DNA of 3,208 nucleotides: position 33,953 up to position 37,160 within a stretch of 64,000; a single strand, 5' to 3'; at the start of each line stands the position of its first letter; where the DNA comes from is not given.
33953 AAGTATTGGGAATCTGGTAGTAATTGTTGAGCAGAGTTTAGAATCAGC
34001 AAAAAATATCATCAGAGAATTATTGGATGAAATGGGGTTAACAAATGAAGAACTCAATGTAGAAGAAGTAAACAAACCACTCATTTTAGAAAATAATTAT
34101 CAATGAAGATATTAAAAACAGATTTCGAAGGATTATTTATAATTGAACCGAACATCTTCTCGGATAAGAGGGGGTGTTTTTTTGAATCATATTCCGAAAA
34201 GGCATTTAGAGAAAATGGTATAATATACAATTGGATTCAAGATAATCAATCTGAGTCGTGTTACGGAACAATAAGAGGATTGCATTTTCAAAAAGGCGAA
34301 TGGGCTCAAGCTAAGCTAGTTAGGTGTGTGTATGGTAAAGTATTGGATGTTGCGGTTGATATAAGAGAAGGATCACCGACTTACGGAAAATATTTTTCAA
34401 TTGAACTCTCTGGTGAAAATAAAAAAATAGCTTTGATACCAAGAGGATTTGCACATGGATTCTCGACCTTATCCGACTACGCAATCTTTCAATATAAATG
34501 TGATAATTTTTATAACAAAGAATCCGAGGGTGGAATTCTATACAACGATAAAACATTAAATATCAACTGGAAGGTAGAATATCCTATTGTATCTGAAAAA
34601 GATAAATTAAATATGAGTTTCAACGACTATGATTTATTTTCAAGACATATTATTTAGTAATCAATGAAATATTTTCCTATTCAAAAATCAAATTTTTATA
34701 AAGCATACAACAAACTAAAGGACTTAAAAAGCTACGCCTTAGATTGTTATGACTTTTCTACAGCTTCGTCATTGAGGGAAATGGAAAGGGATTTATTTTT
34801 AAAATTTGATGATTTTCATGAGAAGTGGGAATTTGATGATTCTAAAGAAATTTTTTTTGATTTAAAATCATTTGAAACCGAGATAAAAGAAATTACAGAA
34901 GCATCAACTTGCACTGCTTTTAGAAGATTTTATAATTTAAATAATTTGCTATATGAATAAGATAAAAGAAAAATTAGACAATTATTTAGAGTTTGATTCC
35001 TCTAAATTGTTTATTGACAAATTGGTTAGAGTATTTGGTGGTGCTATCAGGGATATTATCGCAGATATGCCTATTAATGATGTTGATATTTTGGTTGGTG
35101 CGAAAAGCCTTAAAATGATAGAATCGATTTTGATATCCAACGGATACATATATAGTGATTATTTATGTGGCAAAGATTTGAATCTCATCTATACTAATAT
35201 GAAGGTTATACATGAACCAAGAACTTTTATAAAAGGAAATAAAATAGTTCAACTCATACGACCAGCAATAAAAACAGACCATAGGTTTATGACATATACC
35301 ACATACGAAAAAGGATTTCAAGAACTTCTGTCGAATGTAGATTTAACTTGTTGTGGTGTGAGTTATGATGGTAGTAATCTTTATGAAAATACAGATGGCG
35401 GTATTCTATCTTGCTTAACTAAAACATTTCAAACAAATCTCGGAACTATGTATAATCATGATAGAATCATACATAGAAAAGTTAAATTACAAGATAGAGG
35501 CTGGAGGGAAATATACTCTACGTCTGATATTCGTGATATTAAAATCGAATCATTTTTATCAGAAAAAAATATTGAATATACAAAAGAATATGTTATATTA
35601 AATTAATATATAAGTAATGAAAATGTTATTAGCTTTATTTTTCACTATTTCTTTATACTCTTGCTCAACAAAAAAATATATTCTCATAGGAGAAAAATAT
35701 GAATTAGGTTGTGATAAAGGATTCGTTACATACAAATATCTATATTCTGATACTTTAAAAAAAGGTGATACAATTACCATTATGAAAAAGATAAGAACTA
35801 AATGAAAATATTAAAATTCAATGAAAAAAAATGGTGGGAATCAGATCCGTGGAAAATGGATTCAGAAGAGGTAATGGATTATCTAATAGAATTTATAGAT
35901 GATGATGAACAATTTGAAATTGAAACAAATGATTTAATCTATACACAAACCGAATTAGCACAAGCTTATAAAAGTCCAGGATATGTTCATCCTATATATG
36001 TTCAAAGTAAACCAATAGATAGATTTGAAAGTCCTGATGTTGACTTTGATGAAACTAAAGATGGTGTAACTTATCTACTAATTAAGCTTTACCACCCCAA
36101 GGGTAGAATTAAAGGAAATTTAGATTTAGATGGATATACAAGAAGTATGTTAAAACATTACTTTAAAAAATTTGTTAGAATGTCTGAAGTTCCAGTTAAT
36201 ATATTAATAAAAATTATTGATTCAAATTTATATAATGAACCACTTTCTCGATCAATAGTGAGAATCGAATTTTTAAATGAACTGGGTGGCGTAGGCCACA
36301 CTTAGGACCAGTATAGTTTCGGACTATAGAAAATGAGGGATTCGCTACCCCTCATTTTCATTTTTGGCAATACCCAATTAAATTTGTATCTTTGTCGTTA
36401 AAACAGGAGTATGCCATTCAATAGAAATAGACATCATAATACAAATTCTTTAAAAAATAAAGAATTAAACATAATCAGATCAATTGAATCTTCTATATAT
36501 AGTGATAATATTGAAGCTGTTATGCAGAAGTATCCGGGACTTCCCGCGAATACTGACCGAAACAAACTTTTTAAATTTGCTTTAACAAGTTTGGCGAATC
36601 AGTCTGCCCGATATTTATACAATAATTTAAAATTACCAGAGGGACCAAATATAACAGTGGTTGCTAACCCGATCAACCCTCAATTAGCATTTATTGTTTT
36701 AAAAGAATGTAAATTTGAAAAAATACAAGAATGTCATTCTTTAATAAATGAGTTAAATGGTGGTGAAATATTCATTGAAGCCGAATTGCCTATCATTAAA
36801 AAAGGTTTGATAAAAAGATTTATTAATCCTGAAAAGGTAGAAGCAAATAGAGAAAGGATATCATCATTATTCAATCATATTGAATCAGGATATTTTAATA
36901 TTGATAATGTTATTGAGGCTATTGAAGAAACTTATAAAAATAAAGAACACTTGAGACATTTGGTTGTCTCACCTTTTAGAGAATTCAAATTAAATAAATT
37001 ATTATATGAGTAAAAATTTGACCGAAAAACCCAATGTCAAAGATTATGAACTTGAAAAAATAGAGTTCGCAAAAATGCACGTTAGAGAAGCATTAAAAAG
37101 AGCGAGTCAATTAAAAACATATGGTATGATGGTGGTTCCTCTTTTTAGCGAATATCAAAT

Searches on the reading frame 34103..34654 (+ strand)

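Call 16: search_protein_families(library=pfam, proteins=[window:34103-34654:+], max_evalue=0.01)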
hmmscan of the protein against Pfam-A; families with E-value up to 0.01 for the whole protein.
window:34103-34654:+ (184 aa): 1 family
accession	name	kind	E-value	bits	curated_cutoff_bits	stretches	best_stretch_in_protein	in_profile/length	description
PF00908.23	dTDP_sugar_isom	-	5e-66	222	27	1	5-174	1-167/168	dTDP-4-dehydrorhamnose 3,5-epimerase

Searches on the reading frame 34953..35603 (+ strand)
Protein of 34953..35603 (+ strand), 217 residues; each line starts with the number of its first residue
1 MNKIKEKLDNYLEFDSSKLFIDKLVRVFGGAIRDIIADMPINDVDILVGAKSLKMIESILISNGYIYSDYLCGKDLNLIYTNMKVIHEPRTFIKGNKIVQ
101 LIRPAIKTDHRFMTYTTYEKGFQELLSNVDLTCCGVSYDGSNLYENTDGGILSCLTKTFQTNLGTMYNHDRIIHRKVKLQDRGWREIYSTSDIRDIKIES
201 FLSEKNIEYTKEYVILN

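Call 16: search_protein_families(library=pfam, proteins=[window:34953-35603:+], max_evalue=0.01)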
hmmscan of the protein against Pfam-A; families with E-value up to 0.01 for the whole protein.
window:34953-35603:+ (217 aa): 2 families
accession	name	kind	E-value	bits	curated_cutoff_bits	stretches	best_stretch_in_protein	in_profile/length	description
PF14907.12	NTP_transf_5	-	0.003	17.6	31.2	1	40-193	93-208/249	Uncharacterised nucleotidyltransferase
PF01743.26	PolyA_pol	-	0.0039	18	23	1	26-57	2-33/126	Poly A polymerase head domain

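Call 39: search_solved_structures(query=window:34953-35603:+, max_evalue=1, show_alignments=1)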
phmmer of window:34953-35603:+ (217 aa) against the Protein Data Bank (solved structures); distinct sequences matched with E-value up to 1: 2.
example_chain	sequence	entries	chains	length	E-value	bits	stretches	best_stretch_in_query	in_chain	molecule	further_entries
6lo8_H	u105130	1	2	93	0.59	12.7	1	122-168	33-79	Mitochondrial import inner membrane translocase subunit TIM10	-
3dxr_B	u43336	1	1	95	0.63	12.6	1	122-168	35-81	Mitochondrial import inner membrane translocase subunit TIM10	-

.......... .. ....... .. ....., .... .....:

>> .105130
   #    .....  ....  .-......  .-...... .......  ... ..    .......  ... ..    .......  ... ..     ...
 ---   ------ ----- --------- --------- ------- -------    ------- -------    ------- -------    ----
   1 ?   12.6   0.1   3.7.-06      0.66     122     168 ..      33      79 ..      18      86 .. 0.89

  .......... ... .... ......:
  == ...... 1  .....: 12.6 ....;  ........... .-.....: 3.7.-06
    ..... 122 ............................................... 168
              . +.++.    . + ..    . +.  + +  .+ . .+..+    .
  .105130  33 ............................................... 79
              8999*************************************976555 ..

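Call 41: search_protein_families(library=phrogs, proteins=[window:34953-35603:+], max_evalue=0.001)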
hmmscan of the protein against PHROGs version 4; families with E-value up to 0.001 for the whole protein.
window:34953-35603:+ (217 aa): 1 family
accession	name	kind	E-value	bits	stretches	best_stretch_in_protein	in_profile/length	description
phrog_2244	-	DNA, RNA and nucleotide metabolism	0.00019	22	1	26-61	6-42/392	tRNA nucleotidyltransferase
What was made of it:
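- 34953..35606 (+): 217-aa Pol-beta nucleotidyltransferase with the class II CCA-adding-enzyme head and neck fold and a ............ motif. About half the length of a full CCA-adding enzyme. Weak PolyA_pol head hit (call 16). phrog_2244 tRNA nucleotidyltransferase E 2e-4 (call 41).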

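Call 68: find_homologous_proteins(query=window:34953-35603:+, max_evalue=0.001)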
Query window:34953-35603:+ (217 aa): 363 proteins with E <= 0.001 among 477 candidates; the best 120 are listed.
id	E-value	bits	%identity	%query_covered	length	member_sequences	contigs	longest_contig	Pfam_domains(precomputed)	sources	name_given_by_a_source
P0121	1.4e-138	477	100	100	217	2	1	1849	PF26128.2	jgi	jgi:hypothetical protein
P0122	1.2e-86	307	66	98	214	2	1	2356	PF26128.2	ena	-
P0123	8.7e-86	305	67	98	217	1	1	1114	PF26128.2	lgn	-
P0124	4.5e-68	247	54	95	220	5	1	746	-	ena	-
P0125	3.2e-67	244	58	98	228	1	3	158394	-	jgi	jgi:hypothetical protein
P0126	1.9e-65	238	55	95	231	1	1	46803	PF26128.2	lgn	-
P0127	4.8e-65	237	55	97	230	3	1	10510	PF26128.2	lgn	-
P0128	6.5e-65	236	54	97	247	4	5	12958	-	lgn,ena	-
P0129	7.1e-65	236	55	98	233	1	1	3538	-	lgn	-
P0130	1.8e-63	232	55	91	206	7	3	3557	PF26128.2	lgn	-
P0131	2.1e-63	232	52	99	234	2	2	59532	-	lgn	-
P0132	2.2e-63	231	54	95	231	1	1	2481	PF26128.2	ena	-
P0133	5.2e-63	230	56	94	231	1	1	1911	PF26128.2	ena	-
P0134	9.9e-63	229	52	98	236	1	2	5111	-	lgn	-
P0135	1.5e-62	229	50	98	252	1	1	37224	-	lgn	-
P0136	5.4e-62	227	53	91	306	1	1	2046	PF26128.2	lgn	-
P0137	1.7e-61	225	54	98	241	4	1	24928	PF26128.2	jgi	jgi:predicted nucleotidyltransferase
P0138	2.2e-61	225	54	93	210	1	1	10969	PF26128.2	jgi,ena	jgi:hypothetical protein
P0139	2.2e-61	225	52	99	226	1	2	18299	PF26128.2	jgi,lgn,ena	jgi:hypothetical protein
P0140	5.3e-61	224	53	95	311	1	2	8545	PF26128.2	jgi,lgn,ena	jgi:hypothetical protein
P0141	7.1e-61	223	53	95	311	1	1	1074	PF26128.2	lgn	-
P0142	9.2e-61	223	56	92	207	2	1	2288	PF26128.2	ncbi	-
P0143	1.1e-60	223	54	95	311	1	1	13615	PF26128.2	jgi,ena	jgi:hypothetical protein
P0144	1.3e-60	222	53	95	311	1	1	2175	PF26128.2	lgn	-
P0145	1.8e-60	222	54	93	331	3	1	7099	PF26128.2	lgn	-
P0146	1.8e-60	222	54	93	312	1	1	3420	PF26128.2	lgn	-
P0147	1.9e-60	222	53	95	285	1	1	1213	PF26128.2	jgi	jgi:hypothetical protein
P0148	2.3e-60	222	55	91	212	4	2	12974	PF26128.2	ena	-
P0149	2.4e-60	222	54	93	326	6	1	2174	PF26128.2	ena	-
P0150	2.5e-60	221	53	95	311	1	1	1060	PF26128.2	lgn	-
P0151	2.8e-60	221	52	95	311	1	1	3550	PF26128.2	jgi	jgi:hypothetical protein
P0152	2.9e-60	221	52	95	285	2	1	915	PF26128.2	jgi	jgi:hypothetical protein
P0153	3.1e-60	221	52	95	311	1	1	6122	PF26128.2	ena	-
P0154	3.2e-60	221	55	93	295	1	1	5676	PF26128.2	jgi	jgi:hypothetical protein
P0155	3.2e-60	221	54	95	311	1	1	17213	PF26128.2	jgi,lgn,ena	jgi:hypothetical protein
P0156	3.2e-60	221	56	92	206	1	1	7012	PF26128.2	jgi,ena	jgi:hypothetical protein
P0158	3.7e-60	221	52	95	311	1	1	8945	PF26128.2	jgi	jgi:hypothetical protein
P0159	3.7e-60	221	56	92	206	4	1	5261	PF26128.2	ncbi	-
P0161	4.6e-60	221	52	95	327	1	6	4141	PF26128.2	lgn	-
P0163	5.9e-60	220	55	92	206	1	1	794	PF26128.2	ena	-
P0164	6.4e-60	220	56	92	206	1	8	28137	PF26128.2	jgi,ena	jgi:hypothetical protein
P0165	8.7e-60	220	55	91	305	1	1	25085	PF26128.2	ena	-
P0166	1.1e-59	219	56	92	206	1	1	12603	PF26128.2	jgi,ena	jgi:hypothetical protein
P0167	1.1e-59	219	53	94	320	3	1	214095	PF26128.2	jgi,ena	jgi:hypothetical protein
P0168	1.1e-59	219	54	91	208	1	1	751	PF26128.2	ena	-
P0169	1.2e-59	219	54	91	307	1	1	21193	PF26128.2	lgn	-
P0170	1.6e-59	219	54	93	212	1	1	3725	PF26128.2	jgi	-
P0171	1.6e-59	219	54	93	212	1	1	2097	PF26128.2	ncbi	-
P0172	1.6e-59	219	54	91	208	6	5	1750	PF26128.2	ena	-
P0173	1.7e-59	219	54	92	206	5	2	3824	PF26128.2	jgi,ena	-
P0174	1.8e-59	219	52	94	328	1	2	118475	PF26128.2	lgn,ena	-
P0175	1.8e-59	219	55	92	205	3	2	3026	PF26128.2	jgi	jgi:hypothetical protein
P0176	2.2e-59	218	55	92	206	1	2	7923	PF26128.2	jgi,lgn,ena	jgi:hypothetical protein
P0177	2.2e-59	218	54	91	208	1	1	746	PF26128.2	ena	-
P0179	4.3e-59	217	53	92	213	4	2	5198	PF26128.2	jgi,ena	jgi:hypothetical protein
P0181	5.4e-59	217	52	92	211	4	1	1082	PF26128.2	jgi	jgi:hypothetical protein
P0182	6.0e-59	217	53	92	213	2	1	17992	PF26128.2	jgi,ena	jgi:hypothetical protein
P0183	6.5e-59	217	51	95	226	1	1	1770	PF26128.2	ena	-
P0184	8.1e-59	217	52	95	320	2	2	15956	PF26128.2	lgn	-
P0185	8.3e-59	217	52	92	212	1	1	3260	PF26128.2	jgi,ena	jgi:hypothetical protein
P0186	8.7e-59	216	52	94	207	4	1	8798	PF26128.2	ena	-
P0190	1.2e-58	216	51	92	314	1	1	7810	PF01743.27,PF26128.2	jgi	jgi:hypothetical protein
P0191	1.2e-58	216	53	91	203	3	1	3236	PF26128.2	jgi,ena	-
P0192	1.3e-58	216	54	92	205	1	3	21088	PF26128.2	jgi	jgi:hypothetical protein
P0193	1.4e-58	216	55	91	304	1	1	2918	PF26128.2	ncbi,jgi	jgi:hypothetical protein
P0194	1.5e-58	216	53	95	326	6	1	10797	PF26128.2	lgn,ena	-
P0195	2.0e-58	215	53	91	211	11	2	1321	PF26128.2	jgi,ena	jgi:hypothetical protein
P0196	2.1e-58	215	52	91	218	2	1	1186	PF26128.2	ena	-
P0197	3.7e-58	214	54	91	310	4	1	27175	PF26128.2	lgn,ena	-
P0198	3.7e-58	214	54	90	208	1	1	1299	PF26128.2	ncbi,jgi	jgi:hypothetical protein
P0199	3.9e-58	214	50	98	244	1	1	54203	PF01743.27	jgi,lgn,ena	jgi:hypothetical protein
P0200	4.1e-58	214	51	98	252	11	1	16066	PF26128.2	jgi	-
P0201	5.0e-58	214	50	92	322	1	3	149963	PF01743.27,PF26128.2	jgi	jgi:hypothetical protein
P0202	5.4e-58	214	54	98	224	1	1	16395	PF26128.2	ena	-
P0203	5.5e-58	214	52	91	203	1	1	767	PF26128.2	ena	-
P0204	5.6e-58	214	54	94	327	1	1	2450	PF26128.2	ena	-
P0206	6.0e-58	214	53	91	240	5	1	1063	PF26128.2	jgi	jgi:hypothetical protein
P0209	7.9e-58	213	52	91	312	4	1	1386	PF26128.2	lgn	-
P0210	8.5e-58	213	54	93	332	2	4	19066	PF26128.2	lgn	-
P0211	8.8e-58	213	52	95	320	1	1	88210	PF26128.2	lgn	-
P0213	9.6e-58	213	53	94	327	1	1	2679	PF26128.2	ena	-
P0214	1.0e-57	213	53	94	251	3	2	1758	PF26128.2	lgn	-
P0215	1.2e-57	213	51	94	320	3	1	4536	PF26128.2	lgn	-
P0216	1.6e-57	212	49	95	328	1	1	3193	PF26128.2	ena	-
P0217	2.0e-57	212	53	91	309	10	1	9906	PF26128.2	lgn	-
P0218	2.0e-57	212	53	93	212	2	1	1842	PF26128.2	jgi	jgi:predicted nucleotidyltransferase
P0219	2.4e-57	212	53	94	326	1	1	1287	PF26128.2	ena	-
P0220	2.5e-57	212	51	93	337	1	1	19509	PF26128.2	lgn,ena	-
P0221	2.8e-57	212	53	91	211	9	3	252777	PF26128.2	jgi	jgi:N-acetyl-beta-hexosaminidase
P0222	3.5e-57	211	49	94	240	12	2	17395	PF26128.2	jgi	jgi:hypothetical protein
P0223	3.8e-57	211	53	90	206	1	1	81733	PF26128.2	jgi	jgi:hypothetical protein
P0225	5.2e-57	211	54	91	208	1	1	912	PF26128.2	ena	-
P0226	6.0e-57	210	54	93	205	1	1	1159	PF26128.2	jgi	-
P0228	7.1e-57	210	55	90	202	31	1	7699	PF26128.2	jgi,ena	jgi:hypothetical protein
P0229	7.3e-57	210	49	94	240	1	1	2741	PF26128.2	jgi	jgi:hypothetical protein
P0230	7.8e-57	210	51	92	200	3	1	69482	PF26128.2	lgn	-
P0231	8.0e-57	210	54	91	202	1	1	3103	PF26128.2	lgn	-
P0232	8.9e-57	210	53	93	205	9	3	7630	PF26128.2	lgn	-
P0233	9.3e-57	210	52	91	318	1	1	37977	PF26128.2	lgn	-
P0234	9.8e-57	210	51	92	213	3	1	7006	PF26128.2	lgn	-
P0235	1.1e-56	210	52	94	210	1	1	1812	PF26128.2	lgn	-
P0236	1.2e-56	209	51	93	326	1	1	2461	PF26128.2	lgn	-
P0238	1.5e-56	209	53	91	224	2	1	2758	PF26128.2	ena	-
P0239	1.5e-56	209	53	91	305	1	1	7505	PF26128.2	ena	-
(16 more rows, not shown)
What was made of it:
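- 34953..35606 (+): Homologues carry PF26128, a few also PF01743 (call 68).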

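Call 70: search_solved_structures(query=A3, max_evalue=1, show_alignments=1)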
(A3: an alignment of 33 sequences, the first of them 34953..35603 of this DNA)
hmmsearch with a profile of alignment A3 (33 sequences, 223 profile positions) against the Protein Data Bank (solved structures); distinct sequences matched with E-value up to 1: 8.
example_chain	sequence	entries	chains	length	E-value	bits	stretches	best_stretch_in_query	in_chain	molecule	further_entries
6lo8_H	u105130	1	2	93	0.012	18.2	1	113-166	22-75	Mitochondrial import inner membrane translocase subunit TIM10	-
3dxr_B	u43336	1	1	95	0.013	18.1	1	113-166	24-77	Mitochondrial import inner membrane translocase subunit TIM10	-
8cbm_E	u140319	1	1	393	0.056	16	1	19-66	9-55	CCA tRNA nucleotidyltransferase 1, mitochondrial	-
4x4w_A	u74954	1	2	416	0.057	15.9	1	19-66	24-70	CCA tRNA nucleotidyltransferase 1, mitochondrial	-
1ou5_A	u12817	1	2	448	0.065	15.8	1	19-66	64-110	tRNA CCA-adding enzyme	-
4wby_A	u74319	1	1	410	0.53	12.8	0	30-67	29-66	Poly A polymerase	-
1vfg_A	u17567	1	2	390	0.53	12.8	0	30-67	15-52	poly A polymerase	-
4wbz_A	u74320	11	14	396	0.53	12.8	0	30-67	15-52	Poly A polymerase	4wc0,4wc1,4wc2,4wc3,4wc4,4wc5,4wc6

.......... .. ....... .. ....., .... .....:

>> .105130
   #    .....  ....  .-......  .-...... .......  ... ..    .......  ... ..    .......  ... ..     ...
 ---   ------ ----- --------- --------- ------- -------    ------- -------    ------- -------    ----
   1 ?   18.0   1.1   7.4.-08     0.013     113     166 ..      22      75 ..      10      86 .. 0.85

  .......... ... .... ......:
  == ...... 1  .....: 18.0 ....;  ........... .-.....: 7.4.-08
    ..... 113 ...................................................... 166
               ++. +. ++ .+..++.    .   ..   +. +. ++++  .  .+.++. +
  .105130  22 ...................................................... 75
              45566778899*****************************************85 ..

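Call 72: search_protein_families(library=padloc, proteins=[window:34953-35603:+], max_evalue=0.01)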
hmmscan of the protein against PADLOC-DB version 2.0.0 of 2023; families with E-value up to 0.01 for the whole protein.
window:34953-35603:+ (217 aa): 0 families

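Call 76: predict_structure(alignment_id=A3)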
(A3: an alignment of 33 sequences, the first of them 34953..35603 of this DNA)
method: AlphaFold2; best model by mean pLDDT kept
length: 217 residues; sequences in the alignment: 33
mean_pLDDT: 88.3   pTM: 0.85
mean pLDDT of the five models: 88.3, 87.4, 87.0, 86.7, 86.2
residues with pLDDT >= 90: 132; 70-90: 63; 50-70: 21; < 50: 1
segments of 3 or more residues with pLDDT < 50: none
pLDDT, mean of each block of 10 residues (from residue 1): 95 98 95 96 95 96 91 54 73 96 77 81 89 96 95 95 84 91 92 86 86 80
secondary structure, 60 per line:
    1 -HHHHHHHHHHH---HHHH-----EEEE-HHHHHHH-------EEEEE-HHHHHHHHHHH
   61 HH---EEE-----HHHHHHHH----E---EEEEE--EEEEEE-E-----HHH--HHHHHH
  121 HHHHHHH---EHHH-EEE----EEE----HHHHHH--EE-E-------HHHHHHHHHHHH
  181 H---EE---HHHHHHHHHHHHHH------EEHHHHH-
elements in order: H2-12 H16-19 E25-28 H30-36 E44-48 H50-62 E66-68 H74-81 E90-94 E97-102 H115-127 E136-138 E143-145 H150-155 H169-181 H190-203 H212-216
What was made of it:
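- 34953..35606 (+): AF2 pLDDT 88.3 (call 76).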

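Call 78: fold_search(model_id=the predicted structure, library=pdb)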
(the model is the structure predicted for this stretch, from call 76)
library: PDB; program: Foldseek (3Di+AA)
matches with E <= 10: 282; with E <= 0.001: 27
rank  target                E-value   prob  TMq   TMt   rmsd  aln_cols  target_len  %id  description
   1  3wfp_C                1.6e-05  1.00  0.53  0.30   5.2       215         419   12  tRNA processing enzyme (apo form 2) (released 2014-01-01)
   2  4wc2_A                1.6e-05  1.00  0.43  0.27  11.8       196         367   14  Crystal structure of tRNA nucleotidyltransferase complexed with a primer tRNA and an incoming ATP analog (released 2015-04-15)
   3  3wfp_E                1.7e-05  1.00  0.47  0.28  10.0       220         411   14  tRNA processing enzyme (apo form 2) (released 2014-01-01)
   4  3h3a_B                1.8e-05  1.00  0.54  0.31   9.9       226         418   14  The complex structure of CCA-adding enzyme with CTP (released 2009-10-13)
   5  5hc9_A                2.3e-05  1.00  0.52  0.30   9.7       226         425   14  Thermotoga maritima CCA-adding enzyme complexed with tRNA_CCA (released 2016-04-27)
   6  3wfp_A                3.7e-05  1.00  0.53  0.28  10.1       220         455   14  tRNA processing enzyme (apo form 2) (released 2014-01-01)
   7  3h37_B                4.9e-05  1.00  0.53  0.30  10.2       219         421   16  The structure of CCA-adding enzyme apo form I (released 2009-10-13)
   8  1miv_A                5.2e-05  1.00  0.37  0.23  11.3       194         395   16  Crystal structure of Bacillus stearothermophilus CCA-adding enzyme (released 2002-12-13)
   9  3h39_B                5.6e-05  1.00  0.50  0.29  10.6       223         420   15  The complex structure of CCA-adding enzyme with ATP (released 2009-10-13)
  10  3wfq_F                9.5e-05  1.00  0.53  0.29   7.6       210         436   14  tRNA processing enzyme complex 1 (released 2014-01-01)
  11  3wfp_B                1.0e-04  1.00  0.54  0.28   9.5       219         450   12  tRNA processing enzyme (apo form 2) (released 2014-01-01)
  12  7oqx                  1.1e-04  1.00  0.45  0.29   6.7       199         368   10  Crystal structure of a psychrophilic CCA-adding enzyme in complex with CMPcPP (released 2021-11-03)
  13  3wfq_H                1.1e-04  1.00  0.53  0.28   7.7       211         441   14  tRNA processing enzyme complex 1 (released 2014-01-01)
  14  3wfs_C                1.2e-04  1.00  0.53  0.29   4.3       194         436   13  tRNA processing enzyme complex 3 (released 2014-01-01)
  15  4wby                  1.2e-04  1.00  0.50  0.32   8.1       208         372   14  tRNA-processing enzyme (apo form I) (released 2015-04-15)
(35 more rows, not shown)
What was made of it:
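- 34953..35606 (+): Top 41 Foldseek PDB hits are all class II tRNA nucleotidyltransferases or poly(A) polymerases, best E 1.6e-5 (call 78).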

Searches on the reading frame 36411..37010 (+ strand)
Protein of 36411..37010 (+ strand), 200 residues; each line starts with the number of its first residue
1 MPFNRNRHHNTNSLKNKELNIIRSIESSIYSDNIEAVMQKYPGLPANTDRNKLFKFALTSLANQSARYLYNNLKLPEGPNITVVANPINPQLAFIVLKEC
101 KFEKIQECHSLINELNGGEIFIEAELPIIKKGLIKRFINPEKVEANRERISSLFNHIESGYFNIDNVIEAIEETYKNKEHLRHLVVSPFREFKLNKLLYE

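Call 16: search_protein_families(library=pfam, proteins=[window:36411-37010:+], max_evalue=0.01)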
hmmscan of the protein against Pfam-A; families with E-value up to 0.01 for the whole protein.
window:36411-37010:+ (200 aa): 1 family
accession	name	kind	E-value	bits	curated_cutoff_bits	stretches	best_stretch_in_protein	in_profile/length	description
PF03287.19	Pox_C7_F8A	-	0.0083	16.6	25.4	0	91-167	42-113/148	Poxvirus C7/F8A protein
